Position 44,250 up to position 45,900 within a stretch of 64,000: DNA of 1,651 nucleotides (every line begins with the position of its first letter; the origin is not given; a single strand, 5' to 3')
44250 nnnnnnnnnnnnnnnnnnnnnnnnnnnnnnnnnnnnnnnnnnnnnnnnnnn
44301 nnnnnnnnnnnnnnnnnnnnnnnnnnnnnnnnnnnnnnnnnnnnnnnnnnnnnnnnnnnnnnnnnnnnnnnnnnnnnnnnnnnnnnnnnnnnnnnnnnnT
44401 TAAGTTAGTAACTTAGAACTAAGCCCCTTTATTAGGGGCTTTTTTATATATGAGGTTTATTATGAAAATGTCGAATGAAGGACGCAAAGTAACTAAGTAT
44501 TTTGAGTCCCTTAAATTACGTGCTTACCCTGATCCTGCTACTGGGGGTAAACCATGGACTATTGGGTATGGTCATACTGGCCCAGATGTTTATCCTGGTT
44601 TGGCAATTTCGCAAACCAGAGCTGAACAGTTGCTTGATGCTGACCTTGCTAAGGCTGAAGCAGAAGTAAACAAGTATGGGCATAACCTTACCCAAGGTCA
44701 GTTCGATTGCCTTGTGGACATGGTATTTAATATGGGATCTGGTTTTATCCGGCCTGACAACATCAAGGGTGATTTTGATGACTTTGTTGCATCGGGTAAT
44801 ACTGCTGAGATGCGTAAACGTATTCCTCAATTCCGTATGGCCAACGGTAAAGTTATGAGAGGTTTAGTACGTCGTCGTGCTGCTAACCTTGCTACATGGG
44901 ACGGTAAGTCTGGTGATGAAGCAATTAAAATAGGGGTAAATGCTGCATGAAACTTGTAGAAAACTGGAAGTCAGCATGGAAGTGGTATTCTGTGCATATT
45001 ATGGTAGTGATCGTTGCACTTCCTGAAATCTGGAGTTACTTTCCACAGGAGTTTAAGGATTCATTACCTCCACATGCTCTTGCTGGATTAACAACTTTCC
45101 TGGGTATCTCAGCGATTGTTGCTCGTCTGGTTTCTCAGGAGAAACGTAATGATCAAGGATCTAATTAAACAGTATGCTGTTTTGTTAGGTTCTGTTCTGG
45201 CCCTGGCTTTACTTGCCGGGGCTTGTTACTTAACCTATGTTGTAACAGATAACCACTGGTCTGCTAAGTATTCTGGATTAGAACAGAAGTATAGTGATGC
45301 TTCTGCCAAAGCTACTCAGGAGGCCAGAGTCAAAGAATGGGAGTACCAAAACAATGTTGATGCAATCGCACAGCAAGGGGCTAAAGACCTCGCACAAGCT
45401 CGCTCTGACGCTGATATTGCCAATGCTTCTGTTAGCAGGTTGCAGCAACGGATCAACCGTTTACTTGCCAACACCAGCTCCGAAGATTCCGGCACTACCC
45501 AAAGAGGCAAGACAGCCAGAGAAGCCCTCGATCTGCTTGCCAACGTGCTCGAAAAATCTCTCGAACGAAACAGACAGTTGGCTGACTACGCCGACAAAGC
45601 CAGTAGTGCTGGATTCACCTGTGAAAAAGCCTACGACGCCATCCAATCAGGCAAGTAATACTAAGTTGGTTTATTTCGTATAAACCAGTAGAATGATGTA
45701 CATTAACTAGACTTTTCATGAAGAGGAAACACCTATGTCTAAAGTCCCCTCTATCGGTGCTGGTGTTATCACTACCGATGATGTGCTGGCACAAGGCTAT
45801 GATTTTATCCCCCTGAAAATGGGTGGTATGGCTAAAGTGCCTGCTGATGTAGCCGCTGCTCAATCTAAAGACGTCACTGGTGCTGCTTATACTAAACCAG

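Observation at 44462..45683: Lysis cassette with overlapped, frame-shifted spanin pair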

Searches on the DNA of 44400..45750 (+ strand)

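Call 5: search_dna_similar(query=window:44400-45750:+, collection=phages, mode=near, max_rows=25)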
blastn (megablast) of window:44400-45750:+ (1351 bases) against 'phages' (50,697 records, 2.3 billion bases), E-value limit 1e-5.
Records with a match: 16; places in all: 16; records where one place covers at least 80% of the query: 8.
Best place of each record, by identity: 95-99% 4; 90-95% 9; 80-90% 3.
By first word of the organism name: Klebsiella 16.
By host as written in the record: Klebsiella pneumoniae 3; Klebsiella pneumoniae 184 2; Klebsiella pneumoniae BM327-1 2; Klebsiella pneumoniae L923 2; - 2; Klebsiella pneumoniae KPPR1 (ATCC 43816) 1; Klebsiella sp. 1; Klebsiella pneumoniae BUCT711 1; and 2 more.
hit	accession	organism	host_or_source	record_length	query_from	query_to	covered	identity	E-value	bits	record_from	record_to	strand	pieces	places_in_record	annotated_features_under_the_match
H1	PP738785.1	Klebsiella phage vB_KpnP_Tribble_ER49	Klebsiella pneumoniae KPPR1 (ATCC 43816)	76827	15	1351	99%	91.7%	0e+0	1849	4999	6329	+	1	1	Rz-like spanin | endolysin | holin | Hoc-like head decoration protein | hypothetical protein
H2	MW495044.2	Klebsiella phage vB_KpnP_P184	Klebsiella pneumoniae 184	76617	25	1351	98%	91.7%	0e+0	1838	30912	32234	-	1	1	hypothetical protein (x3) | endolysin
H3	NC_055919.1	Klebsiella phage vB_KpnP_P184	Klebsiella pneumoniae 184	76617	25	1351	98%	91.7%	0e+0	1838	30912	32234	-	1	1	Rz-like spanin | endolysin | holin | Hoc-like head decoration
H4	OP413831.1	Klebsiella phage pKP-BM327-1.1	Klebsiella pneumoniae BM327-1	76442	43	1351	97%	92.8%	0e+0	1895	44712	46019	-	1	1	endopeptidase Rz | lysozyme | hypothetical protein (x2)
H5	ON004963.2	Klebsiella phage GADU21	Klebsiella sp.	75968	36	1351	97%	92.3%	0e+0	1862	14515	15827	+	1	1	endopeptidase Rz | lysozyme R | holin | putative tail protein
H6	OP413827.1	Klebsiella phage pKP-BM327-1.2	Klebsiella pneumoniae BM327-1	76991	44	1351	97%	92.3%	0e+0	1857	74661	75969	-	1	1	endopeptidase Rz | lysozyme | hypothetical protein (x2)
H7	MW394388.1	Klebsiella phage vB_KpP_FBKp27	Klebsiella pneumoniae L923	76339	52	1351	96%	92.3%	0e+0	1847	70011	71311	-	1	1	endopeptidase Rz | lysozyme | hypothetical protein | putative tail protein | terminator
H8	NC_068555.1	Klebsiella phage vB_KpP_FBKp27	Klebsiella pneumoniae L923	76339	52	1351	96%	92.3%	0e+0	1847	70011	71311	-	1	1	Rz-like spanin | endolysin | holin | Hoc-like head decoration | terminator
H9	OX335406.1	Klebsiella phage cp20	Sewage and Seine river water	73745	534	1351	61%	96.2%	0e+0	1338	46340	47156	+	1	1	record has no annotation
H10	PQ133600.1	Klebsiella phage P19-618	Klebsiella pneumoniae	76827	534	1351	61%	95.7%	0e+0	1315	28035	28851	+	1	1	hypothetical protein (x3) | endolysin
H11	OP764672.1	Klebsiella phage VB_KpP_HS106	Klebsiella pneumoniae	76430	546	1351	60%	96.2%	0e+0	1317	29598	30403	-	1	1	hypothetical protein (x4)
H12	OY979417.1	Klebsiella phage vB_Kpn_K17alpha62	-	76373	546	1351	60%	95.9%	0e+0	1306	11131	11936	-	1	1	RNA polymerase | hypothetical protein (x2) | unknown function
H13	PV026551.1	Klebsiella phage Halo_KS_7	Klebsiella pneumoniae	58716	545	1351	60%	93.4%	0e+0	1197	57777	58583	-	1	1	Rz-like spanin | putative holin | Hoc-like head decoration protein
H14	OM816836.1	Klebsiella phage vB_KpnP_BUCT711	Klebsiella pneumoniae BUCT711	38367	1135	1196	5%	88.7%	2e-11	77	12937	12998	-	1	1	DUF2514 domain-containing protein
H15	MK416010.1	Klebsiella phage ST11-OXA245phi3.2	Klebsiella pneumoniae ST11-OXA245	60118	1135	1196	5%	87.1%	1e-9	71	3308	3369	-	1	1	hypothetical protein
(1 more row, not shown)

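Call 6: get_annotated_region(hit=H1, flank=3000)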
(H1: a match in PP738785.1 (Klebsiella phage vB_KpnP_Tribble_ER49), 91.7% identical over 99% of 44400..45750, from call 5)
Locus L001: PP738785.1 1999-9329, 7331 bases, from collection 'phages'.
description: Klebsiella phage vB_KpnP_Tribble_ER49, complete genome.
organism: Klebsiella phage vB_KpnP_Tribble_ER49 (NCBI taxid 3375002)
taxonomy: Viruses
host: Klebsiella pneumoniae KPPR1 (ATCC 43816); source: Chicago area sewage; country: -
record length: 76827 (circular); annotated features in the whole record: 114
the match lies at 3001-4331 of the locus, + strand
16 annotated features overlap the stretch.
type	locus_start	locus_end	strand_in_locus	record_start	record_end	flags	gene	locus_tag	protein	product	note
CDS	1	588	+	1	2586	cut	-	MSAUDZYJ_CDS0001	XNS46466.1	virion structural protein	-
CDS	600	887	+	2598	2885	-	-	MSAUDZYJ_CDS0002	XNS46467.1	hypothetical protein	-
CDS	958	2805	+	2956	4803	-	-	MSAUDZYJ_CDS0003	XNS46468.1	tail protein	-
CDS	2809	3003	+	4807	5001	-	-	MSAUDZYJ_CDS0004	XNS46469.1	hypothetical protein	-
CDS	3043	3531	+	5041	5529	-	-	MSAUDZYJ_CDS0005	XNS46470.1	endolysin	-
CDS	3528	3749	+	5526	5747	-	-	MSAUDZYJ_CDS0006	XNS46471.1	holin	-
CDS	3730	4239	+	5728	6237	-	-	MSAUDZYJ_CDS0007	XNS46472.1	Rz-like spanin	-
CDS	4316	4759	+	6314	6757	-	-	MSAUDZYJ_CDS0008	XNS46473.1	Hoc-like head decoration protein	-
CDS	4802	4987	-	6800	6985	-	-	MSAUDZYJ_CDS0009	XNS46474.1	hypothetical protein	-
CDS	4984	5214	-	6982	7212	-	-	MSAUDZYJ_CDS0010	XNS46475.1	hypothetical protein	-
CDS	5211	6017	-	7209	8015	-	-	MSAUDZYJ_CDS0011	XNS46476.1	DNA methyltransferase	-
CDS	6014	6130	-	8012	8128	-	-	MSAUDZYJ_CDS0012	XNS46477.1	hypothetical protein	-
CDS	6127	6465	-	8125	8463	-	-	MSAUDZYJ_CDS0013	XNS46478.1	hypothetical protein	-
CDS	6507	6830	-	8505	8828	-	-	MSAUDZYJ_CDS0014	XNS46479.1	holin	-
CDS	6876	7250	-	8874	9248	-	-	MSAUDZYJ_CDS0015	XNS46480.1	hypothetical protein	-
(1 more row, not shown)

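Call 7: get_annotated_region(hit=H8, flank=3000)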
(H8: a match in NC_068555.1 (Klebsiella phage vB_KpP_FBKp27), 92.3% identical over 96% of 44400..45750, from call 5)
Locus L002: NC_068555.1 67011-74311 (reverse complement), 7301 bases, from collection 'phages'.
description: Klebsiella phage vB_KpP_FBKp27, complete genome.
organism: Klebsiella phage vB_KpP_FBKp27 (NCBI taxid 2801837)
taxonomy: Viruses; Duplodnaviria; Heunggongvirae; Uroviricota; Caudoviricetes; Schitoviridae; Efbeekayvirus; Efbeekayvirus Fbkp27
host: Klebsiella pneumoniae L923; source: -; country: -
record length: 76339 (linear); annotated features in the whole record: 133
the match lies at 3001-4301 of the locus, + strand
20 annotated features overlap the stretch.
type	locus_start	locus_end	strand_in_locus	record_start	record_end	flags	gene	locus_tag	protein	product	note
CDS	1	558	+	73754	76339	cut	-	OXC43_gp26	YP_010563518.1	virion structural protein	contains tail spike TSP1/Gp66 receptor binding N-terminal domain domain, and pectate lyase superfamily protein domain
CDS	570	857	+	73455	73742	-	-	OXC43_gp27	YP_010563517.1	hypothetical protein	-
regulatory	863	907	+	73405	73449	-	-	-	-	terminator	-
CDS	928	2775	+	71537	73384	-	-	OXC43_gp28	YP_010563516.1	tail protein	-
CDS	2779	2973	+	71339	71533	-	-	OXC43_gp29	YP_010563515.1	hypothetical protein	-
regulatory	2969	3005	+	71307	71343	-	-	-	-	terminator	-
CDS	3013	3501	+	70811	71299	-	-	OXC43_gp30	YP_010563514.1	endolysin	-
CDS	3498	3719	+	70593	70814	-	-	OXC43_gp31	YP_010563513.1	holin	possible holin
CDS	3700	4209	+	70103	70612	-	-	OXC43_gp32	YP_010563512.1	Rz-like spanin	-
CDS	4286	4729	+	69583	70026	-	-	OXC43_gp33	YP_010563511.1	Hoc-like head decoration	-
regulatory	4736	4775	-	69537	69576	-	-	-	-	terminator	-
regulatory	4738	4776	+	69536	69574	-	-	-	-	terminator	-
regulatory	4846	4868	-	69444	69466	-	-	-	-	promoter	-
CDS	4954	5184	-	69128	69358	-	-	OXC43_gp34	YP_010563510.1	hypothetical protein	-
CDS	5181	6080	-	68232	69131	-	-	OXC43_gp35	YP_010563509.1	methyl-directed repair DNA adenine methylase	-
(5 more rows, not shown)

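Call 8: get_annotated_region(hit=H5, flank=3000)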
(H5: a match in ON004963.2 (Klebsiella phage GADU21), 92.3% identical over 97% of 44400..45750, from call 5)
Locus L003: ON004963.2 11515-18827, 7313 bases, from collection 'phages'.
description: Klebsiella phage GADU21, complete genome.
organism: Klebsiella phage GADU21 (NCBI taxid 2930399)
taxonomy: Viruses; Duplodnaviria; Heunggongvirae; Uroviricota; Caudoviricetes; Schitoviridae; Efbeekayvirus
host: Klebsiella sp.; source: urine sample of a patient with UTI; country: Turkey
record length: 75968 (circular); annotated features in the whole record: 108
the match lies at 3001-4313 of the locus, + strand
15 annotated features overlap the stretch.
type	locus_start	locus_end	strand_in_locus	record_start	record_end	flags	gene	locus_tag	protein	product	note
CDS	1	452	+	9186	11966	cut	-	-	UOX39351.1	depolymerase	label: depolymerase DP21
CDS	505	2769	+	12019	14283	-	-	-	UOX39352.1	tail fiber protein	label: Tail fiber protein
CDS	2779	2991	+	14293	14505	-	-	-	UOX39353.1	hypothetical protein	label: hypothetical protein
CDS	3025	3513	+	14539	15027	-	-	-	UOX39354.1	lysozyme R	label: Phage lysozyme R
CDS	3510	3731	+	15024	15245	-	-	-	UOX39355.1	holin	label: holin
CDS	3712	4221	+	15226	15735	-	-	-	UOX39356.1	endopeptidase Rz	label: Phage endopeptidase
CDS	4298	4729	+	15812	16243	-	-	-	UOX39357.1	putative tail protein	label: putative tail protein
CDS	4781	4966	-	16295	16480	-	-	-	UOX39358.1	hypothetical protein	label: hypothetical protein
CDS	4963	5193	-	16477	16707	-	-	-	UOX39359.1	hypothetical protein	label: hypothetical protein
CDS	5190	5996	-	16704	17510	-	-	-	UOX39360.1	methyl-directed repair DNA adenine methylase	label: Methyl-directed repair DNA adenine methylase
CDS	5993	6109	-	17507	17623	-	-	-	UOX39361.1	hypothetical protein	label: hypothetical protein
CDS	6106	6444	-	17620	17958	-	-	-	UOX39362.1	hypothetical protein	label: hypothetical protein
CDS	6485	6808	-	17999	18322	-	-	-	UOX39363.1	hypothetical protein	label: hypothetical protein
CDS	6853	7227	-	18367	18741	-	-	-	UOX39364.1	hypothetical protein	label: hypothetical protein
CDS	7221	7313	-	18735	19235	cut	-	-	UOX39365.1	HAD family hydrolase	label: HAD family hydrolase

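Call 13: get_annotated_region(hit=H10, flank=3000)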
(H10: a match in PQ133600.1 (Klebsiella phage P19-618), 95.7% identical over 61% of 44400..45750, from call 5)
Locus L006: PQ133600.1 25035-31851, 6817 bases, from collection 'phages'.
description: Klebsiella phage P19-618, complete genome.
organism: Klebsiella phage P19-618 (NCBI taxid 3349441)
taxonomy: Viruses
host: Klebsiella pneumoniae; source: -; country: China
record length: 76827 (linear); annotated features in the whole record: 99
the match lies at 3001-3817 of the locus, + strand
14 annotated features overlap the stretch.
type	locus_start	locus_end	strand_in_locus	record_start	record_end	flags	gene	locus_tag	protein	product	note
CDS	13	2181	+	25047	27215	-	-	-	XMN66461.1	hypothetical protein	-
CDS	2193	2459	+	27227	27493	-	-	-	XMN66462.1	hypothetical protein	-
CDS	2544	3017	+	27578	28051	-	-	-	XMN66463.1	endolysin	-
CDS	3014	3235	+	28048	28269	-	-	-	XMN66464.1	hypothetical protein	-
CDS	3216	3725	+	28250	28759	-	-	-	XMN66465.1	hypothetical protein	-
CDS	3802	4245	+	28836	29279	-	-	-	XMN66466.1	hypothetical protein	-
CDS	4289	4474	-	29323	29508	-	-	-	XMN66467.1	hypothetical protein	-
CDS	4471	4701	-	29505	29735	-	-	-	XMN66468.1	hypothetical protein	-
CDS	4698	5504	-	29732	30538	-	-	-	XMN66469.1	methyltransferase Dmt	-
CDS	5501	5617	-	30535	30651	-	-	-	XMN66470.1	hypothetical protein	-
CDS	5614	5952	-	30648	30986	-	-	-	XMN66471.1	hypothetical protein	-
CDS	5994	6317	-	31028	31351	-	-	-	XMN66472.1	hypothetical protein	-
CDS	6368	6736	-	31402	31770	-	-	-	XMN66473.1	hypothetical protein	-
CDS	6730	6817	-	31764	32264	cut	-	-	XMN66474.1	hypothetical protein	-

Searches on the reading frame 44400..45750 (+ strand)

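Call 35: search_protein_families(library=pfam, proteins=[L006:2544-3017:+], max_evalue=0.1)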
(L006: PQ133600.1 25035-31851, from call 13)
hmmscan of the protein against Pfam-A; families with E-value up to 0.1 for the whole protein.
L006:2544-3017:+ (157 aa): 1 family
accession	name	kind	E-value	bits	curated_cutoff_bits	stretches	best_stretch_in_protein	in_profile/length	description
PF18573.7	BclA_C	-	0.077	13.3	38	0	24-75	2-53/128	BclA C-terminal domain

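Call 36: search_protein_families(library=phrogs, proteins=[L006:2544-3017:+], max_evalue=0.1)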
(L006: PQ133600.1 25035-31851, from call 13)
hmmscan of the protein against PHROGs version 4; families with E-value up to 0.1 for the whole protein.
L006:2544-3017:+ (157 aa): 5 families
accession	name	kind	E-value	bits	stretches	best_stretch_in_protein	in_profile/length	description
phrog_17029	-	unknown function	1.3e-57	196.2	1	4-155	8-163/241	-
phrog_90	-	lysis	7.5e-54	183.9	1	2-156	652-808/1168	endolysin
phrog_17230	-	tail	5.6e-16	59.3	1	6-140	372-501/580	tail fiber protein/ lysozyme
phrog_28672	-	other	1.7e-10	41.1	1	42-151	40-151/397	metallo-endopeptidase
phrog_7930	-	other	0.021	13.8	1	60-142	149-234/896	lipoprotein precursor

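Call 52: search_solved_structures(query=L006:2544-3017:+, max_evalue=0.01)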
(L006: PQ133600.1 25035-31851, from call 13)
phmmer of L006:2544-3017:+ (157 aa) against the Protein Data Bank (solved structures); distinct sequences matched with E-value up to 0.01: 3.
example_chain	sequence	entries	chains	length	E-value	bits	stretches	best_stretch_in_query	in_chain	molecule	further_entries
3d3d_A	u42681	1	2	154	5.9e-46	159.6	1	2-156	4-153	Lysozyme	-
1am7_A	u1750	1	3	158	6.5e-46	159.5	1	2-156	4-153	LYSOZYME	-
8kea_A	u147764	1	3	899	0.0035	20.8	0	61-143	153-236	hub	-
